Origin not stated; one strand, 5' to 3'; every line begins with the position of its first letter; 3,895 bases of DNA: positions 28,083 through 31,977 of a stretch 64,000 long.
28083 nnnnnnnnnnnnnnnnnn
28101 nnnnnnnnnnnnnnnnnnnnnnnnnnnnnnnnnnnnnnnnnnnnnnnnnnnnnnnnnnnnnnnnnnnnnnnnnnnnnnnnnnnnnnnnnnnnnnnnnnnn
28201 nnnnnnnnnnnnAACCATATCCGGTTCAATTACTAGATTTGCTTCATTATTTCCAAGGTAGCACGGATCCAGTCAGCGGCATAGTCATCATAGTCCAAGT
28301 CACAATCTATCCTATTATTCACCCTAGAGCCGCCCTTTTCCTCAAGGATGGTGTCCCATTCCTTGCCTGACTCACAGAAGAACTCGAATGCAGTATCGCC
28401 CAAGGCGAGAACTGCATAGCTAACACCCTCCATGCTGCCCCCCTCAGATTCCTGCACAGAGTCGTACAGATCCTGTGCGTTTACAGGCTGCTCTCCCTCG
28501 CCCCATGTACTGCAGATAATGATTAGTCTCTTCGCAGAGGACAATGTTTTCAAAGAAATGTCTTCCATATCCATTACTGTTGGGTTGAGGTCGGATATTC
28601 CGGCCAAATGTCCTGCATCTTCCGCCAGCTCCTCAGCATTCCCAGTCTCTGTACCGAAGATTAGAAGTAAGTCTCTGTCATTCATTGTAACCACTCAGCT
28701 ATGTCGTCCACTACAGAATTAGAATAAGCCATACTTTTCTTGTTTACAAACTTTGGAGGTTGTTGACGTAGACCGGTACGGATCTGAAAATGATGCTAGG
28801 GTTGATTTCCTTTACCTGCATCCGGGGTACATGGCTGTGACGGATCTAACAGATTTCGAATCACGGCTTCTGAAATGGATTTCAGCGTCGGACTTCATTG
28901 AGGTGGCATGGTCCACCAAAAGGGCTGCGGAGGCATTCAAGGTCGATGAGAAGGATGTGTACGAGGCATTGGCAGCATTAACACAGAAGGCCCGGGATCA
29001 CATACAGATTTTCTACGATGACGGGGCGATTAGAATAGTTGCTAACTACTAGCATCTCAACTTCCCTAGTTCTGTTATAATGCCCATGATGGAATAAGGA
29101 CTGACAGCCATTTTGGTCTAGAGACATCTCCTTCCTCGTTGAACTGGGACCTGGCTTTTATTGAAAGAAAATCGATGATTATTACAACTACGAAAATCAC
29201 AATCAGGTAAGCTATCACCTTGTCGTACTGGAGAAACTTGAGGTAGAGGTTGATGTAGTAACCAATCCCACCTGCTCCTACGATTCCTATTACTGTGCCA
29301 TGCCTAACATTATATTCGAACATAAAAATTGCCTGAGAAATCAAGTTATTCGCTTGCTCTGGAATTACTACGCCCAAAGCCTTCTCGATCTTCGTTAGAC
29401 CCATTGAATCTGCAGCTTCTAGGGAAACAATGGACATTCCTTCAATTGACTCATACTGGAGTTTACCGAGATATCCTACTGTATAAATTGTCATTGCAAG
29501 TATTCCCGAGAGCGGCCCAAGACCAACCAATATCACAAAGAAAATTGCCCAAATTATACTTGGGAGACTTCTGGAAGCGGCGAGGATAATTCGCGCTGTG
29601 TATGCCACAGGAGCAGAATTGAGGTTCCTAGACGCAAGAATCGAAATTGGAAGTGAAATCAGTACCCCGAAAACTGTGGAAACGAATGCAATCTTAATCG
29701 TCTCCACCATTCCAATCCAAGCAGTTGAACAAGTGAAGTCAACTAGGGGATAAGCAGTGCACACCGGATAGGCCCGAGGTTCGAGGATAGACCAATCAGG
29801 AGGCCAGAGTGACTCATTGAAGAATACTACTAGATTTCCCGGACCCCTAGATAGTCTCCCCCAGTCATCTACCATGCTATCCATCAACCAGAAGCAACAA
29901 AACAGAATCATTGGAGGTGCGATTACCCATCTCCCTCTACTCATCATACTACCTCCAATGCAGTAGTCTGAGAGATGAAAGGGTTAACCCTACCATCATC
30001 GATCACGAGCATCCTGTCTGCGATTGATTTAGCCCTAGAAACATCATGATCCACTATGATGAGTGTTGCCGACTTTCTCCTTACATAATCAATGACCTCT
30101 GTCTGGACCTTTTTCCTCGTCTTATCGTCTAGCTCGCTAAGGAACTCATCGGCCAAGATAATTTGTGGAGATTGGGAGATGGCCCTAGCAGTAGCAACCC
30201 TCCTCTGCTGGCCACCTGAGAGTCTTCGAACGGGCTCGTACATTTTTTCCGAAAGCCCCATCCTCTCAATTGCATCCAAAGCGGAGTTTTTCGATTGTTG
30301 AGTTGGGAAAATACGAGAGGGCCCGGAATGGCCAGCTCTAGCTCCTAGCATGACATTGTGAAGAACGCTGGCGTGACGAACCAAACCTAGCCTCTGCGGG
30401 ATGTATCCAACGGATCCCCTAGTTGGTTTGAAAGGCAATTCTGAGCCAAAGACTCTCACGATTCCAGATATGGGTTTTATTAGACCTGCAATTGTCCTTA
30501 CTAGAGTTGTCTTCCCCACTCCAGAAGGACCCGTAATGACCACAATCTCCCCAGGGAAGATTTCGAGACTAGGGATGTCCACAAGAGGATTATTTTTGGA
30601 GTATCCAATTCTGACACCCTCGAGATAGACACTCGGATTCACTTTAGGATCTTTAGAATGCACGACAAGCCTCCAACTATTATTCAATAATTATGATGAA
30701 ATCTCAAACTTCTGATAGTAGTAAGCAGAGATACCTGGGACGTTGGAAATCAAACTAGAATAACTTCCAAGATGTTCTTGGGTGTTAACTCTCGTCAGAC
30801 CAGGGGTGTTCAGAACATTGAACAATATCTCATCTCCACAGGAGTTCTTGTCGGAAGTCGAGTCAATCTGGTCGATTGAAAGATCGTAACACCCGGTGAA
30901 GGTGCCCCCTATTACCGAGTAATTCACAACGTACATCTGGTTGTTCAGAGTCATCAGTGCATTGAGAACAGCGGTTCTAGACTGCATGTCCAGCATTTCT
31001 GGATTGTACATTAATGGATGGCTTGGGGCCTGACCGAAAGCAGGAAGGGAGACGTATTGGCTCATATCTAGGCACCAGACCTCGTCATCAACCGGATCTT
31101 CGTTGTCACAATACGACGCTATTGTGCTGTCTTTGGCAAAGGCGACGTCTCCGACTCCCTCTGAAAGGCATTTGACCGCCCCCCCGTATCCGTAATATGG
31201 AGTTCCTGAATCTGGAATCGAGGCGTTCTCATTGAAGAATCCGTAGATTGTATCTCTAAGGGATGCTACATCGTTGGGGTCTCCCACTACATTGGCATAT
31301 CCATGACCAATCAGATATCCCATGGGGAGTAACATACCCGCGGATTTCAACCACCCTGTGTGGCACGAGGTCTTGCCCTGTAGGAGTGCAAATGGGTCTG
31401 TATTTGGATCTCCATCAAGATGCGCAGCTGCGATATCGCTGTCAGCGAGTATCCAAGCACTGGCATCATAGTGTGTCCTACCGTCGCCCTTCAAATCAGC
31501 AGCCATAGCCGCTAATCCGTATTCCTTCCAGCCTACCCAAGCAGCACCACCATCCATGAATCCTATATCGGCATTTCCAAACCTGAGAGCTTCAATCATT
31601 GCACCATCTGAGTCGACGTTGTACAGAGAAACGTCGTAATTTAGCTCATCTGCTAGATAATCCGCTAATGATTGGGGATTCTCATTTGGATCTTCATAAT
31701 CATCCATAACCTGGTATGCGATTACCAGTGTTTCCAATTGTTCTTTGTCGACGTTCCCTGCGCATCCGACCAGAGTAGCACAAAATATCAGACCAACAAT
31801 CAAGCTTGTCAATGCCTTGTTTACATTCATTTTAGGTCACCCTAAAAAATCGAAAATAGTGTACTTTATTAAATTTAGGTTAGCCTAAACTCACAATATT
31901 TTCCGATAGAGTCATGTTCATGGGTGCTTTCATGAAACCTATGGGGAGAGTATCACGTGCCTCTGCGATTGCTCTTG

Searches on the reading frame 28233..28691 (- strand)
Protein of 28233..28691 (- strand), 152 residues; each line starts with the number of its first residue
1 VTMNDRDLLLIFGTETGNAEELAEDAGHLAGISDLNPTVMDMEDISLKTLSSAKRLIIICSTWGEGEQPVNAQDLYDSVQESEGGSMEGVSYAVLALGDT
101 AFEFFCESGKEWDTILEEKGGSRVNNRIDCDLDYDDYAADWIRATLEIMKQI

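Call 36: search_protein_families(library=pfam, proteins=[window:28233-28691:-], max_evalue=0.001)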
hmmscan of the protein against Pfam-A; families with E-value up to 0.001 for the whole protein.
window:28233-28691:- (152 aa): 1 family
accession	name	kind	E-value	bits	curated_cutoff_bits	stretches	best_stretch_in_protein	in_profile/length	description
PF00258.30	Flavodoxin_1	-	3.2e-28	99.1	25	1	10-134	1-131/143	Flavodoxin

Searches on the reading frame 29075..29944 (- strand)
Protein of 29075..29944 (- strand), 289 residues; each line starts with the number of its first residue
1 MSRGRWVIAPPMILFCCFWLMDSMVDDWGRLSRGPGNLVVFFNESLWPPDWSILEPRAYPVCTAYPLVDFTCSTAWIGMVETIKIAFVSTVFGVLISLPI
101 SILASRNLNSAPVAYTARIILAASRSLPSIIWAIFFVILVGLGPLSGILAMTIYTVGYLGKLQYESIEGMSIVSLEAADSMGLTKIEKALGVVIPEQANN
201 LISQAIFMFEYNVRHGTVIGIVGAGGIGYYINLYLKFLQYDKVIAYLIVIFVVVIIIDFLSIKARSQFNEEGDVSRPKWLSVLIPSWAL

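Call 36: search_protein_families(library=pfam, proteins=[window:29075-29944:-], max_evalue=0.001)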
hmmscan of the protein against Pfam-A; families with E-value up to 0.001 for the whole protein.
window:29075-29944:- (289 aa): 1 family
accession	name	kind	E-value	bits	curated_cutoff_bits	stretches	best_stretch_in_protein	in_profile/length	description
PF00528.27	BPD_transp_1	-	4e-11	43.4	26.4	1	98-260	2-174/184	Binding-protein-dependent transport system inner membrane component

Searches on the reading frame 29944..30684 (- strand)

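Call 36: search_protein_families(library=pfam, proteins=[window:29944-30684:-], max_evalue=0.001)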
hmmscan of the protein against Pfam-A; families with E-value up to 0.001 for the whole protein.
window:29944-30684:- (246 aa): 6 families
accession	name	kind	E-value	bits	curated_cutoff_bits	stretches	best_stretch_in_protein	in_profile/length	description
PF00005.33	ABC_tran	-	9e-29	101.3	25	1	39-181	5-135/137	ABC transporter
PF13191.12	AAA_16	-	2.2e-05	25.5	32.6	1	46-71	25-51/167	AAA ATPase domain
PF13401.12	AAA_22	-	7.6e-05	23.5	27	0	46-67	6-27/130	AAA domain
PF20720.3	nSTAND3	-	0.00022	21.4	27.2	0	47-66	19-38/155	Novel STAND NTPase 3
PF01637.24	ATPase_2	-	0.00033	21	33.2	0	44-67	19-42/225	ATPase domain predominantly from Archaea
PF00004.35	AAA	-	0.00084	20.2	21.2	0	49-82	2-33/131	ATPase family associated with various cellular activities (AAA)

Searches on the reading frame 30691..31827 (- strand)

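Call 36: search_protein_families(library=pfam, proteins=[window:30691-31827:-], max_evalue=0.001)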
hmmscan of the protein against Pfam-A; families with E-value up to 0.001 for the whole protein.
window:30691-31827:- (378 aa): 2 families
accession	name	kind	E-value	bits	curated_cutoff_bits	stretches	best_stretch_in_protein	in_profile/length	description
PF00405.22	Transferrin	-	1.4e-19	71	20.3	2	208-257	181-231/328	Transferrin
PF12974.12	Phosphonate-bd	-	4.5e-14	52.8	27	1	51-296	16-218/242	ABC transporter, phosphonate, periplasmic substrate-binding protein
